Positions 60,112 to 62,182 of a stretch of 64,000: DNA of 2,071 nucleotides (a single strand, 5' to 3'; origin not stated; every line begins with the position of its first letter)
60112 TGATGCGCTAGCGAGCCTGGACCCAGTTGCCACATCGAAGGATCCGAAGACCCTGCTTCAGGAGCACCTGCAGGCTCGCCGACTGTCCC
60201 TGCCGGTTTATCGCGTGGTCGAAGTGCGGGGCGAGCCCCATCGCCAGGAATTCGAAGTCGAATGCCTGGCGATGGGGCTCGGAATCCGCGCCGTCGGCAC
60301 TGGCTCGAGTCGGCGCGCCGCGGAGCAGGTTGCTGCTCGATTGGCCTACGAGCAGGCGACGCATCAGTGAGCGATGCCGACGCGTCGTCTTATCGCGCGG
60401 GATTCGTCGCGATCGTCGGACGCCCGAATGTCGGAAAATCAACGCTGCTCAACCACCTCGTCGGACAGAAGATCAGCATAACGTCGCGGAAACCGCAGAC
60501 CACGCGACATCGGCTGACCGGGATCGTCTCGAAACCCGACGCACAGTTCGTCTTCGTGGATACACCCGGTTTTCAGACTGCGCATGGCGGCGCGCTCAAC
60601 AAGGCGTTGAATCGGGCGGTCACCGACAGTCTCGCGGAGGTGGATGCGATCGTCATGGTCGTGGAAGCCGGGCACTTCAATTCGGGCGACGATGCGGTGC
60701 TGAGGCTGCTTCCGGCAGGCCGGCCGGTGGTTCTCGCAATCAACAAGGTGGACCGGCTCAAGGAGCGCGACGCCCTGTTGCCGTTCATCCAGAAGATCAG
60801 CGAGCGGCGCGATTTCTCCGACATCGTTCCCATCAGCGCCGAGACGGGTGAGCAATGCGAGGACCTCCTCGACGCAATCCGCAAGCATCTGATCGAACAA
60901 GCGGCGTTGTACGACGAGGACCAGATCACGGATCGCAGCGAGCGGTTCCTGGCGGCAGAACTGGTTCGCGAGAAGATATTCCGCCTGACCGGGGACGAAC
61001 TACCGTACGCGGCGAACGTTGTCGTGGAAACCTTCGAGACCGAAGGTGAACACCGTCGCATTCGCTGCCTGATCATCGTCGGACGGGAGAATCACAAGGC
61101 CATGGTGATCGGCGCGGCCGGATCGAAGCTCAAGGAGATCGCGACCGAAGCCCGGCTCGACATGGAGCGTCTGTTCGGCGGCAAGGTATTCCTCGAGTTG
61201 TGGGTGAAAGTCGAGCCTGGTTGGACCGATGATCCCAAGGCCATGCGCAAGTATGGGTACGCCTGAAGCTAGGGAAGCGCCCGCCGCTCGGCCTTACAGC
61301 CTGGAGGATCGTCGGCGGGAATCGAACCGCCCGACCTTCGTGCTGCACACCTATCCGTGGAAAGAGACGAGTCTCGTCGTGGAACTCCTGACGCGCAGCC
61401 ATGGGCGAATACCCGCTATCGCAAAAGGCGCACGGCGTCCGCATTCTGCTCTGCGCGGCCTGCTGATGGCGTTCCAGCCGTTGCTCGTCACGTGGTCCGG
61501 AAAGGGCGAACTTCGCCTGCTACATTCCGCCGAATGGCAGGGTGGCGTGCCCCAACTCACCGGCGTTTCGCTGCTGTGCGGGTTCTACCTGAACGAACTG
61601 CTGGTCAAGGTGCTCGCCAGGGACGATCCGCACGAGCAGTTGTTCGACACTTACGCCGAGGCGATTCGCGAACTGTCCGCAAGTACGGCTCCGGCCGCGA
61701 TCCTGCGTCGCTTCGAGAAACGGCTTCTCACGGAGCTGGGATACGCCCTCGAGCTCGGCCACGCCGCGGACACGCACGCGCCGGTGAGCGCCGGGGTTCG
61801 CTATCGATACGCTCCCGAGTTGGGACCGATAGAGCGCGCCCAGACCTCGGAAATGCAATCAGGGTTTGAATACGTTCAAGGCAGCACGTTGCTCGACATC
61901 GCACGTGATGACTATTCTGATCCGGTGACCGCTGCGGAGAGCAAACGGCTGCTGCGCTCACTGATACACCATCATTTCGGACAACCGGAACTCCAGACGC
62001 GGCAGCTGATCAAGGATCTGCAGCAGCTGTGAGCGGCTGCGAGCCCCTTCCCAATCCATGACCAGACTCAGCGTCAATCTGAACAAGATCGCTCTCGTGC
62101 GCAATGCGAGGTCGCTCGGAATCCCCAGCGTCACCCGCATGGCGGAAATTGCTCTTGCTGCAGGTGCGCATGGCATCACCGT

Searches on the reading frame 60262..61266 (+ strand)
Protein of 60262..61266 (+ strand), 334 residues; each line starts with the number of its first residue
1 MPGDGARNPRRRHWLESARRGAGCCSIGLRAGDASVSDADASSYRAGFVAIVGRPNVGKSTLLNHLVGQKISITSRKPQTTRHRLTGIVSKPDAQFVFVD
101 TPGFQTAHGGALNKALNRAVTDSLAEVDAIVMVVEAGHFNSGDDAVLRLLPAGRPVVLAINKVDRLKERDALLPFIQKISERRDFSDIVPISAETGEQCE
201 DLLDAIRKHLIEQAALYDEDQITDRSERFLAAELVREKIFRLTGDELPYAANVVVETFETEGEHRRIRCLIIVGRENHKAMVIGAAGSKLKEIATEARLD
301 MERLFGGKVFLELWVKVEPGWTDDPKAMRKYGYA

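Call 66: search_protein_families(library=pfam, proteins=[window:60262-61266:+], max_evalue=0.0001)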
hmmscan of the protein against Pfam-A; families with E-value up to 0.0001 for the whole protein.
window:60262-61266:+ (334 aa): 8 families
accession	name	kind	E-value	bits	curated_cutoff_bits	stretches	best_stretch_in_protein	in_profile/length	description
PF01926.29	MMR_HSR1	-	2e-25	89.5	21.9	1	49-162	2-113/113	50S ribosome-binding GTPase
PF02421.24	FeoB_N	-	4.8e-17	62.4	27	1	49-206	3-156/156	Ferrous iron transport protein B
PF07650.23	KH_2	-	1e-15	57.7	22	1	246-321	1-77/78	KH domain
PF00009.33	GTP_EFTU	-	4e-11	43.3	26.5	1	49-210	6-186/188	Elongation factor Tu GTP binding domain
PF03193.22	RsgA_GTPase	-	1.8e-09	38.1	30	1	44-106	104-170/174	RsgA GTPase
PF00350.29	Dynamin_N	-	8.3e-09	36.1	27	1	49-82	1-34/168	Dynamin family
PF04548.22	AIG1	-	5.7e-06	26.2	27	1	50-150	4-107/212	AIG1 family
PF13401.12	AAA_22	-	1.1e-05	26.3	27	1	45-181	4-109/130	AAA domain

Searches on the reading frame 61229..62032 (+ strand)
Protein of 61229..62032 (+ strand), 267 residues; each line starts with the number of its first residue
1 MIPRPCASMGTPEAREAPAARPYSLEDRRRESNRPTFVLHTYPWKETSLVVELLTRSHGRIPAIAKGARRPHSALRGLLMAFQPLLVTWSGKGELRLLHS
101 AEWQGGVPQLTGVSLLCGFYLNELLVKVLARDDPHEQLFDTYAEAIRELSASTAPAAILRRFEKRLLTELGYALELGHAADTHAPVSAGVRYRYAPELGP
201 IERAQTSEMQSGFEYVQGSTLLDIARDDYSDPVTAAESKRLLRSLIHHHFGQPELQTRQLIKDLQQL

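Call 66: search_protein_families(library=pfam, proteins=[window:61229-62032:+], max_evalue=0.0001)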
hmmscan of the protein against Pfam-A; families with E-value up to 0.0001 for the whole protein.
window:61229-62032:+ (267 aa): 2 families
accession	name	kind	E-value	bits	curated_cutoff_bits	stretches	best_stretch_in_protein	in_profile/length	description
PF11967.14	RecO_N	-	2.2e-18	66.5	27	1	35-103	7-76/80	Recombination protein O N terminal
PF02565.21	RecO_C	-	2.7e-17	63.4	22.1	1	113-255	5-153/157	Recombination protein O C terminal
